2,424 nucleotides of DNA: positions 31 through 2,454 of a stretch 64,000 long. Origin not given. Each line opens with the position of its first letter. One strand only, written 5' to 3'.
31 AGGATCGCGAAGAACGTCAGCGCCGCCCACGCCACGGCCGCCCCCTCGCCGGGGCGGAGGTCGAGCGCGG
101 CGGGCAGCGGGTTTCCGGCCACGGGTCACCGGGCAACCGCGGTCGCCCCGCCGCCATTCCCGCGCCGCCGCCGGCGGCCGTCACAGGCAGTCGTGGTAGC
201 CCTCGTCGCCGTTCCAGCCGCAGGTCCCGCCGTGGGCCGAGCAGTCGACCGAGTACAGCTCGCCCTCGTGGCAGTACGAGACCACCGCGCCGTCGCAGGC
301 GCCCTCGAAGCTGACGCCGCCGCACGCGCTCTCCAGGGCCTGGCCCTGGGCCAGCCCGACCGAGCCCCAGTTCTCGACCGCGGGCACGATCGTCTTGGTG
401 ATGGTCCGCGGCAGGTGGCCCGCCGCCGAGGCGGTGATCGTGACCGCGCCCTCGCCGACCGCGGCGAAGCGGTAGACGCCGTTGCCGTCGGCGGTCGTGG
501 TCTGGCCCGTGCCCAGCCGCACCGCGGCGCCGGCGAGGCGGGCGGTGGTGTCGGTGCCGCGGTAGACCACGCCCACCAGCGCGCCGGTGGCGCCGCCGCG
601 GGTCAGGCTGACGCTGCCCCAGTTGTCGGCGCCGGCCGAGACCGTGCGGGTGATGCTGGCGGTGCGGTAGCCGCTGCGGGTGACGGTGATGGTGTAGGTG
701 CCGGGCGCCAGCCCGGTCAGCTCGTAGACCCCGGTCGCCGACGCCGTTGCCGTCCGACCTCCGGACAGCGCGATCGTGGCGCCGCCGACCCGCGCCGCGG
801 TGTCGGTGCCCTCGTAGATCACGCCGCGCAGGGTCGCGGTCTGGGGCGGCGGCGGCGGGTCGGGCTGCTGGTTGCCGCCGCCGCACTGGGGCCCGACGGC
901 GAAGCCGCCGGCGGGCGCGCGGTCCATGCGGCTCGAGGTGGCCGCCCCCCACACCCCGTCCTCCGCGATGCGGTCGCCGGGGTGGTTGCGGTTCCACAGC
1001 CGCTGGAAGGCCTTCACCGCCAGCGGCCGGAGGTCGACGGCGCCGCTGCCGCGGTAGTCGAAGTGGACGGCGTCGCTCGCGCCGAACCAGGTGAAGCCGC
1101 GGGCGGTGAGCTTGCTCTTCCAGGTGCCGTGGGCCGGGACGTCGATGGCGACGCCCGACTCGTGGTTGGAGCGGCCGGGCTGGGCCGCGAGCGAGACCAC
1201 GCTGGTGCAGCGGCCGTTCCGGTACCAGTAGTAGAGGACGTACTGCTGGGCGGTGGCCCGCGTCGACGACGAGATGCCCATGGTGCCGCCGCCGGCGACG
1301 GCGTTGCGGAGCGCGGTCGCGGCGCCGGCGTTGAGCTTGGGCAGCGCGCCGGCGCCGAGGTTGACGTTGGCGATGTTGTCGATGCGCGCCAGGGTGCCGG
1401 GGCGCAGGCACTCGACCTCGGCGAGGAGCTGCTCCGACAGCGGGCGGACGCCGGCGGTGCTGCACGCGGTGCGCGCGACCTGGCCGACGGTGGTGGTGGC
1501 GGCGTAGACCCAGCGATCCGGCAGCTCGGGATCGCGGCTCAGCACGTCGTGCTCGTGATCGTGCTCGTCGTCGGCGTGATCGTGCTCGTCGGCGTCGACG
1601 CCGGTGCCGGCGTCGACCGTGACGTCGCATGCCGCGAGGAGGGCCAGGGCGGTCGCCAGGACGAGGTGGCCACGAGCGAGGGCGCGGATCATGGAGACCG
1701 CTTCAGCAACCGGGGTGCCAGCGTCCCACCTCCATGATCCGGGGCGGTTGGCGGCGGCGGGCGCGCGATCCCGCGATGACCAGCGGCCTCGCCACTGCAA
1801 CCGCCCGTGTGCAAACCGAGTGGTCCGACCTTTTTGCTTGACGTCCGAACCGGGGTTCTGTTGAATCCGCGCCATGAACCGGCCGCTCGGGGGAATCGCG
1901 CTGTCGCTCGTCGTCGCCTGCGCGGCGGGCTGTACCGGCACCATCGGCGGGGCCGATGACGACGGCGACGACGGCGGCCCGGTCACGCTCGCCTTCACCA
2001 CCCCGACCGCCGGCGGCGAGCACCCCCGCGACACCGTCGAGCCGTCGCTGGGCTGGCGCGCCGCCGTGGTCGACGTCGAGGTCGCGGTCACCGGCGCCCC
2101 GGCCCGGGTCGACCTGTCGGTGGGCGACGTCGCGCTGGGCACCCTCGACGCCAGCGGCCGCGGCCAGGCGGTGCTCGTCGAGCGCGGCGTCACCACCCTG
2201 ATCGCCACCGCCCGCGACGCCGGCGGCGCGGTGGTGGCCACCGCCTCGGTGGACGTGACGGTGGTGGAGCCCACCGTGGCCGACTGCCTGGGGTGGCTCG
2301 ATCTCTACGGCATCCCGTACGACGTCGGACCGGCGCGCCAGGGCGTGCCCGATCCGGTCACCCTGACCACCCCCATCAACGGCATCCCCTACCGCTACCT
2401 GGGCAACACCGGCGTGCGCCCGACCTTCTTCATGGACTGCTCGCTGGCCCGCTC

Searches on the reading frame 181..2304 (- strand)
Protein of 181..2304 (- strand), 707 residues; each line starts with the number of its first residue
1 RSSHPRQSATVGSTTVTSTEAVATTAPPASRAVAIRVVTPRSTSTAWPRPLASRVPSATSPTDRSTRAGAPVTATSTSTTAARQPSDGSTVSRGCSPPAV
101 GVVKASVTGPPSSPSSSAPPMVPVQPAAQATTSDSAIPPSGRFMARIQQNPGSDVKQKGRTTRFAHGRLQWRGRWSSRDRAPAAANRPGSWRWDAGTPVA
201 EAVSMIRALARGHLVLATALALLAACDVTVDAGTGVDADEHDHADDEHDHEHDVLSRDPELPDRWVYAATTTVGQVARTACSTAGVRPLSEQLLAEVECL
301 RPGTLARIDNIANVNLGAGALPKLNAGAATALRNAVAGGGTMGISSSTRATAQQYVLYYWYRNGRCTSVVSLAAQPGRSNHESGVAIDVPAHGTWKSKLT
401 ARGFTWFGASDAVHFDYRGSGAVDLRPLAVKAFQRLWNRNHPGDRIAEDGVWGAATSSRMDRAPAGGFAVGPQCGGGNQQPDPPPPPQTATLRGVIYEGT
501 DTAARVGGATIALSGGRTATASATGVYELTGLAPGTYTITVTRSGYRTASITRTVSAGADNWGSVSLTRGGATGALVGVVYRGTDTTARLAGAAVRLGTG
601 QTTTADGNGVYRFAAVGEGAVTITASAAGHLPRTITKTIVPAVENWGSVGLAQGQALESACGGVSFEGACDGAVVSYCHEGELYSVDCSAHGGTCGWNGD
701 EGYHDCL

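Call 58: search_protein_families(library=pfam, proteins=[window:181-2304:-], max_evalue=0.00001)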
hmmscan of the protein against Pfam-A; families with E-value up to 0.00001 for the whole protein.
window:181-2304:- (707 aa): 3 families
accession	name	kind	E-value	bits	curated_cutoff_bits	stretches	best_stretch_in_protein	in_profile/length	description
PF13620.12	CarboxypepD_reg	-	3e-14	53.6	32.3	2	491-561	1-75/82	Carboxypeptidase regulatory-like domain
PF13715.12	CarbopepD_reg_2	-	4.9e-11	43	32.2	0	500-558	8-67/88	CarboxypepD_reg-like domain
PF17210.9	SdrD_B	-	4.5e-06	27.3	29.7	0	517-551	40-74/112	SdrD B-like domain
